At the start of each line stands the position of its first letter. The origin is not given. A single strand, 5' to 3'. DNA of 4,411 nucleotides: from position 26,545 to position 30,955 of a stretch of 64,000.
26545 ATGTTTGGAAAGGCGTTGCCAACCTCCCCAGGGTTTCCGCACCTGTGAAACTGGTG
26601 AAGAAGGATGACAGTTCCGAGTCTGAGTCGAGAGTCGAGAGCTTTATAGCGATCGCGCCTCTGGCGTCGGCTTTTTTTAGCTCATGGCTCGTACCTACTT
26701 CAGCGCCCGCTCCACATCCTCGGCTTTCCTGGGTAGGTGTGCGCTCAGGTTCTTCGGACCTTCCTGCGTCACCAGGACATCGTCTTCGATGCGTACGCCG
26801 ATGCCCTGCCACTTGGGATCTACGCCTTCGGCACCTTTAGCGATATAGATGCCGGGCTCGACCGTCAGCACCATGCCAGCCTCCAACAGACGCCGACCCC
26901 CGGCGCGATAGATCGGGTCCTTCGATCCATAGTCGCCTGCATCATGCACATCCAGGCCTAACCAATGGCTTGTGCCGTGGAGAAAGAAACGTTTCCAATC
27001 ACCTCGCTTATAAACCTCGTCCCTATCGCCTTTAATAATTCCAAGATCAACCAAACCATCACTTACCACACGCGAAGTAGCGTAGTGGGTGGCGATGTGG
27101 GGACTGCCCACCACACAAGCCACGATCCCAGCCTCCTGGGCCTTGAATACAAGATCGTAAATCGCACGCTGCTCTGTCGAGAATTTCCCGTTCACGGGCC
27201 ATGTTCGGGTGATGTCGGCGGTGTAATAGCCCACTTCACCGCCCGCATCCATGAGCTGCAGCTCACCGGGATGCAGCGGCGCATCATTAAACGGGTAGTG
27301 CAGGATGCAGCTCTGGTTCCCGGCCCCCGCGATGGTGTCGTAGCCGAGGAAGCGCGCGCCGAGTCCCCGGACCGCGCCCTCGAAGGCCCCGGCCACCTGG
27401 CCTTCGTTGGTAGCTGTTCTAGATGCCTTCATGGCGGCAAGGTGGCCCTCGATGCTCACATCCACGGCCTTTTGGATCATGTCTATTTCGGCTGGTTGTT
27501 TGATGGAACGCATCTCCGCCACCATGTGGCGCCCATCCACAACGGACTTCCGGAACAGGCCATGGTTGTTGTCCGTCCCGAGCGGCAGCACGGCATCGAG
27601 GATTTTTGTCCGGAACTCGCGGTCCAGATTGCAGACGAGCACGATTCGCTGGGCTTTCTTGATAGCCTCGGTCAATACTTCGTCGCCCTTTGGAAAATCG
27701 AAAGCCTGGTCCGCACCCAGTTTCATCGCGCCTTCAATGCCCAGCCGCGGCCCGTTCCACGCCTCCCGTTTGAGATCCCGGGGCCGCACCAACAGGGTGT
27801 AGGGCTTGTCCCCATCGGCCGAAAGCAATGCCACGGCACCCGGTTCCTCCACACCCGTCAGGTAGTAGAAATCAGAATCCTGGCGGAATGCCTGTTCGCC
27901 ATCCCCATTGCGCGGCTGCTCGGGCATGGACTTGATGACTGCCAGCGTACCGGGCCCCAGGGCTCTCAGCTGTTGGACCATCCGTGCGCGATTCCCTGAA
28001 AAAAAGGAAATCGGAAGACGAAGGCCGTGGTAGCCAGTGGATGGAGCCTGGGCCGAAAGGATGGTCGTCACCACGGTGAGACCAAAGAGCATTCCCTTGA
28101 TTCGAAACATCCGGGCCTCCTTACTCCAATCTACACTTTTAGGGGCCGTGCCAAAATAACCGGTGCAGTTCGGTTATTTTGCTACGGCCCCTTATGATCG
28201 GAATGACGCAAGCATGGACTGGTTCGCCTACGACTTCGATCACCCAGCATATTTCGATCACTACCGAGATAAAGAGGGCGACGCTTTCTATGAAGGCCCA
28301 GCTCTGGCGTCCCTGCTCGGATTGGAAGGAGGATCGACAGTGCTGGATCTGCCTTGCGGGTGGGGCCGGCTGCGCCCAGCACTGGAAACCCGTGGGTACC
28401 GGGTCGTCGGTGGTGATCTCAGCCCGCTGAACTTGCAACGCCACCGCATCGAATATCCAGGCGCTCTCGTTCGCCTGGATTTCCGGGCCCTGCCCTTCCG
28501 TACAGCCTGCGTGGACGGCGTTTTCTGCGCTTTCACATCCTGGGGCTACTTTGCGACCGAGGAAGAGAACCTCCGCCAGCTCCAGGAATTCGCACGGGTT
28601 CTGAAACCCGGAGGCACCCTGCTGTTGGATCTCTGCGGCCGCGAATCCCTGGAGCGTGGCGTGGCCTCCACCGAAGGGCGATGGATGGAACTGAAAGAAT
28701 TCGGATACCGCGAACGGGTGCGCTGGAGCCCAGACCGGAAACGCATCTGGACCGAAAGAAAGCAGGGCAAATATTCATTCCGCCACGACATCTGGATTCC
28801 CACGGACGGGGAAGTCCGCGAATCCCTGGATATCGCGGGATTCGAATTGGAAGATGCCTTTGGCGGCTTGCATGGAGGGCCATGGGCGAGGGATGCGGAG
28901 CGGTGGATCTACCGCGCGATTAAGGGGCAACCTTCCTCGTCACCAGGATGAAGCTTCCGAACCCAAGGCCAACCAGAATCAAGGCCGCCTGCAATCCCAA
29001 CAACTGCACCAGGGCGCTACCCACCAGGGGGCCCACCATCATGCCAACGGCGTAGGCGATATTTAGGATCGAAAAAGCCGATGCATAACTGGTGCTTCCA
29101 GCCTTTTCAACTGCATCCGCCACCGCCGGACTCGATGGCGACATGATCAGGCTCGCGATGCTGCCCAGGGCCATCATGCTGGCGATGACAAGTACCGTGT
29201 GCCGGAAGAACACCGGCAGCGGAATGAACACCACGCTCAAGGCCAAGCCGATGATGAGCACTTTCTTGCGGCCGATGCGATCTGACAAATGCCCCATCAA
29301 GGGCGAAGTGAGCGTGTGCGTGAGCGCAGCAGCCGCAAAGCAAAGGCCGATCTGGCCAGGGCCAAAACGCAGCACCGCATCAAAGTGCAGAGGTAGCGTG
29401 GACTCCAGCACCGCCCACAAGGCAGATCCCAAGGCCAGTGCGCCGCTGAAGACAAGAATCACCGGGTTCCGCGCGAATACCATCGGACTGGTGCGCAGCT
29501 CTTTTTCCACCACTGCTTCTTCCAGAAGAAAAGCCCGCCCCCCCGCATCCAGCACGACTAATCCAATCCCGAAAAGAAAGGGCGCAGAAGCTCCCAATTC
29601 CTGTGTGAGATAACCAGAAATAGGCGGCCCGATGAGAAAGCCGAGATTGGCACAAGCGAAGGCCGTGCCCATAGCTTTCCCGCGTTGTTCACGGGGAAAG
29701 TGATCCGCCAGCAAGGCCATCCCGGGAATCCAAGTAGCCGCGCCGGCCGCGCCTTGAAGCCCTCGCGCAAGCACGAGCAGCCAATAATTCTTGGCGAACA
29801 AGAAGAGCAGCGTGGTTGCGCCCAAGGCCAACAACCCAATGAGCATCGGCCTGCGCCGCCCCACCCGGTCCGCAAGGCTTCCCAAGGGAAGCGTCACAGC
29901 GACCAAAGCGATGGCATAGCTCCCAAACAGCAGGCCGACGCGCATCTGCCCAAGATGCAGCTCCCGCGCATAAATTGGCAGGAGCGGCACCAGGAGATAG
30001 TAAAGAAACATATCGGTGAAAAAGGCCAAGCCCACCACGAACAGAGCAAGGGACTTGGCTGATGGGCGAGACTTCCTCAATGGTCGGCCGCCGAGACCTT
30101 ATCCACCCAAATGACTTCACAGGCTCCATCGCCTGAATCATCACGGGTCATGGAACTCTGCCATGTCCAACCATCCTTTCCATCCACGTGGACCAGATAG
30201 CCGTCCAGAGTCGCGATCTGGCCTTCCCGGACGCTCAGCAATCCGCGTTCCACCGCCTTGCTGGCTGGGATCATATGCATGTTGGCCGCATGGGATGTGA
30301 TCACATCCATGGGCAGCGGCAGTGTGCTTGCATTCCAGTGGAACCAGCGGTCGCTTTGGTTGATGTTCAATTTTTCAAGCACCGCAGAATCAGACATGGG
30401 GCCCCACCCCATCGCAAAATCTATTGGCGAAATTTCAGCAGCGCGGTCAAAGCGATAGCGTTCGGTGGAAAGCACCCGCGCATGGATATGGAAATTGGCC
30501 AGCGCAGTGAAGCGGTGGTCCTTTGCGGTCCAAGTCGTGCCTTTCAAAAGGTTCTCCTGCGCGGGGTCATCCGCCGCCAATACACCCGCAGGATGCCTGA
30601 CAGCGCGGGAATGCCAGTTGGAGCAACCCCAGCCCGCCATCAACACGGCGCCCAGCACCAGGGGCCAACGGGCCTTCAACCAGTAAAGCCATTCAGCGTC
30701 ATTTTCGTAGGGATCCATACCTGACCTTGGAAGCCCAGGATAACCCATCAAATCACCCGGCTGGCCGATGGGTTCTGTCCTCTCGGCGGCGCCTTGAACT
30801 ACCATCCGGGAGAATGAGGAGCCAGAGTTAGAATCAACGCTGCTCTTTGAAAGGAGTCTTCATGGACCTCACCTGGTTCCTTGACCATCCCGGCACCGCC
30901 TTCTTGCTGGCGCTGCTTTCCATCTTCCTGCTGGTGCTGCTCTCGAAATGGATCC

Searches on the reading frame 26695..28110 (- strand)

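Call 23: search_protein_families(library=pfam, proteins=[window:26695-28110:-], max_evalue=0.001)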
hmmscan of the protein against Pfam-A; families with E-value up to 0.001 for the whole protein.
window:26695-28110:- (471 aa): 2 families
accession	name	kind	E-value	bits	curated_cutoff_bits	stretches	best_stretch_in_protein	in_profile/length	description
PF00557.29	Peptidase_M24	-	1.1e-49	169.5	23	1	211-449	2-208/208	Metallopeptidase family M24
PF05195.22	AMP_N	-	1.8e-28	99.1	24.6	1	38-156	2-120/121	Aminopeptidase P, N-terminal domain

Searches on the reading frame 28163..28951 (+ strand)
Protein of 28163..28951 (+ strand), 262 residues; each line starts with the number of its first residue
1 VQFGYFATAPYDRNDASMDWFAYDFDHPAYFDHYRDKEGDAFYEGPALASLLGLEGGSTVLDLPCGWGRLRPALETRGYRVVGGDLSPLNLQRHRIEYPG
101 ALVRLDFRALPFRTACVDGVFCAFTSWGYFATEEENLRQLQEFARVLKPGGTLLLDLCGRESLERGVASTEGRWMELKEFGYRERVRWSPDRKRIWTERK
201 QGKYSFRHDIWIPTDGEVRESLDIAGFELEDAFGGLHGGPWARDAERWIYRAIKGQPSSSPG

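Call 23: search_protein_families(library=pfam, proteins=[window:28163-28951:+], max_evalue=0.001)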
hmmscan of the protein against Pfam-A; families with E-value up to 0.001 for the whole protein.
window:28163-28951:+ (262 aa): 6 families
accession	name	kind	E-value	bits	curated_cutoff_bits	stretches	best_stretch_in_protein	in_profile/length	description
PF08241.18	Methyltransf_11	-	4.5e-14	53.3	21.2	1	61-154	1-94/95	Methyltransferase domain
PF13649.12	Methyltransf_25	-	3.1e-13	50.7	27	1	60-151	1-97/97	Methyltransferase domain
PF13847.12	Methyltransf_31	-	8.9e-05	22.6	27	1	55-159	2-113/145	Methyltransferase domain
PF13489.12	Methyltransf_23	-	0.00015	21.9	27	1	51-162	16-123/164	Methyltransferase domain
PF08242.18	Methyltransf_12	-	0.00045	21.3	30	1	61-153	1-98/98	Methyltransferase domain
PF02353.26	CMAS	-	0.00074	19.4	27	0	51-156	57-165/273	Mycolic acid cyclopropane synthetase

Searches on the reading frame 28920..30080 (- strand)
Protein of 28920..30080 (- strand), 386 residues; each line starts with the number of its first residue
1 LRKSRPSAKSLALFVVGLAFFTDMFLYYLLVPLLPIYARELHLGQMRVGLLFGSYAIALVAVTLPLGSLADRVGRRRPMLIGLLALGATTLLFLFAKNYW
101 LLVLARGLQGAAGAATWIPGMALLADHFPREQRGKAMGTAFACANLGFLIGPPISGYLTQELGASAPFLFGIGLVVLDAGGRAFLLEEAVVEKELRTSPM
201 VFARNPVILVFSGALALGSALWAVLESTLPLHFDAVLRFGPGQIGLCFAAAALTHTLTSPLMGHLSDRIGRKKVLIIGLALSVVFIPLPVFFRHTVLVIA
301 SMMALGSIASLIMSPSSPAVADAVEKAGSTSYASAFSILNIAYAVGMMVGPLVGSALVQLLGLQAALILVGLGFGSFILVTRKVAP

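Call 19: search_protein_families(library=pfam, proteins=[window:28920-30080:-], max_evalue=0.01)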
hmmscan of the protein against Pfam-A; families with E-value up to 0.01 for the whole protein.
window:28920-30080:- (386 aa): 8 families
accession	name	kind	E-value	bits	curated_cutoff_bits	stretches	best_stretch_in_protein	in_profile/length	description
PF07690.21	MFS_1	-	1.1e-61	209.1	33.4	2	17-234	2-229/347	Major Facilitator Superfamily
PF12832.13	MFS_1_like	-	6.6e-12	45.6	25.2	2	21-169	227-372/373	MFS_1 like family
PF00083.30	Sugar_tr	-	3.9e-11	42.9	22.3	2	45-111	45-114/452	Sugar (and other) transporter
PF13347.12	MFS_2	-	1.4e-09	37.5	27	1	202-365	220-388/427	MFS/sugar transport protein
PF01306.25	LacY_symp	-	6.3e-08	32.3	24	2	219-330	20-135/413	LacY proton/sugar symporter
PF05977.19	MFS_3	-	1.2e-06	27.7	27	1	42-170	41-174/524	Transmembrane secretion effector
PF06779.20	MFS_4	-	0.00017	21.5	26.3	0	261-371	246-353/364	Uncharacterised MFS-type transporter YbfB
PF03137.26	OATP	-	0.00051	18.9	25.8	0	98-158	131-192/545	Organic Anion Transporter Polypeptide (OATP) family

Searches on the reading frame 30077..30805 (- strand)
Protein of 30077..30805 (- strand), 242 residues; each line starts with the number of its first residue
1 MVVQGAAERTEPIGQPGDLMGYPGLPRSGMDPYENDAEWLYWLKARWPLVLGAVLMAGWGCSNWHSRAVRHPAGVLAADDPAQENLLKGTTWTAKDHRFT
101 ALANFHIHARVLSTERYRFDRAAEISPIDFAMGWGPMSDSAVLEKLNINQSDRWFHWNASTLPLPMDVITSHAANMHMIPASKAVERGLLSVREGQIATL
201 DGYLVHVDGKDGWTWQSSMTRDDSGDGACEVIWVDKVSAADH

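Call 19: search_protein_families(library=pfam, proteins=[window:30077-30805:-], max_evalue=0.01)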
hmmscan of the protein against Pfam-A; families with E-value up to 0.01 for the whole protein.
window:30077-30805:- (242 aa): 0 families

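Call 63: search_protein_families(library=ncbifam, proteins=[window:30077-30805:-], max_evalue=0.01)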
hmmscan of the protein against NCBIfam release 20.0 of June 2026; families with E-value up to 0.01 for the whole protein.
window:30077-30805:- (242 aa): 0 families

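Call 71: search_solved_structures(query=window:30077-30805:-, max_evalue=1)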
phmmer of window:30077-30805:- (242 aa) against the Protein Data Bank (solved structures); distinct sequences matched with E-value up to 1: 4.
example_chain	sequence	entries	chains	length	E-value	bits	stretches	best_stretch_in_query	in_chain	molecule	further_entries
2gqi_A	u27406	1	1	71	0.67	12.6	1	200-225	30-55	Ras GTPase-activating protein 1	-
2m51_A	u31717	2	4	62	0.68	12.6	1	200-225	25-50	Ras GTPase-activating protein 1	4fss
2j05_A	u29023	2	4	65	0.68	12.6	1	200-225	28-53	RAS GTPASE-ACTIVATING PROTEIN 1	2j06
7tpb_A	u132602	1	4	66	0.75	12.4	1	200-225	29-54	Ras GTPase-activating protein 1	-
